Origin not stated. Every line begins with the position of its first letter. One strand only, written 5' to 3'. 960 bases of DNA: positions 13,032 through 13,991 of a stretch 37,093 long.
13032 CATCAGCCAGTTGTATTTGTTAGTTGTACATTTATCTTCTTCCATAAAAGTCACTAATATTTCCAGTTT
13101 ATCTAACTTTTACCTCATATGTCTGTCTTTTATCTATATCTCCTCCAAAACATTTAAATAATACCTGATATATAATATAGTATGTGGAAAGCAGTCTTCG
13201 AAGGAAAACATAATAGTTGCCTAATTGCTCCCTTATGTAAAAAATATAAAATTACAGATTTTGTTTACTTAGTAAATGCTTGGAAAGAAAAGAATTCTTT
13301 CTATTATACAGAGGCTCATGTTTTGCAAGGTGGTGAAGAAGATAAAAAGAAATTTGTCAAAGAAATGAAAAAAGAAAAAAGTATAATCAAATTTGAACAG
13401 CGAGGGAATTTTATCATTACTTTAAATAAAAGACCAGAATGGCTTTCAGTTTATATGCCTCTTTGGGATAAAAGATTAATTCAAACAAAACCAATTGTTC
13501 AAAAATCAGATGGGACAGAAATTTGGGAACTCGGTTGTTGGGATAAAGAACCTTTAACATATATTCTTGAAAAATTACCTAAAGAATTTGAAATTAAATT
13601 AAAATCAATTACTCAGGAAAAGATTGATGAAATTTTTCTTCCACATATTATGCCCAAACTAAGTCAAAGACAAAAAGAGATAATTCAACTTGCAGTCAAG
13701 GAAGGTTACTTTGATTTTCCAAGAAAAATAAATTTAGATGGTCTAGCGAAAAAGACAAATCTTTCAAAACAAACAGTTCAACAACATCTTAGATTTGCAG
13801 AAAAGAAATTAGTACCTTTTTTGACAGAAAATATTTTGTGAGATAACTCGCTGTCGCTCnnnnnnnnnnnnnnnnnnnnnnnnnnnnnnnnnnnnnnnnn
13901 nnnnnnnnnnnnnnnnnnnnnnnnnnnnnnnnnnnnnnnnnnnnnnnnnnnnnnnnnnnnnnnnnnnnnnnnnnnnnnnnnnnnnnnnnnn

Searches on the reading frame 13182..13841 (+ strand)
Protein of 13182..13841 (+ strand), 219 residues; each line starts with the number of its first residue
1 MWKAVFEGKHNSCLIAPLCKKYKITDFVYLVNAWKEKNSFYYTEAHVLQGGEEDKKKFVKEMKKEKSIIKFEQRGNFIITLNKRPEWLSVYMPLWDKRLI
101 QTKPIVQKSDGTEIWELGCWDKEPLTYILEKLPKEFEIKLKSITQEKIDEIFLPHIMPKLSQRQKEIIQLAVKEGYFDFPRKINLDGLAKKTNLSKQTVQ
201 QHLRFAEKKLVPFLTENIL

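Call 24: search_protein_families(library=pfam, proteins=[window:13182-13841:+], max_evalue=0.001)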
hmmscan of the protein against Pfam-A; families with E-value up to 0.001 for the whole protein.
window:13182-13841:+ (219 aa): 2 families
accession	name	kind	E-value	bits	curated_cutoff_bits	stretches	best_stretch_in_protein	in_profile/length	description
PF04967.18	HTH_10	-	2.2e-18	66.2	23.1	1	160-211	1-52/53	HTH DNA binding domain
PF04545.22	Sigma70_r4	-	0.00077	19.4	24.1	0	157-210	2-48/50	Sigma-70, region 4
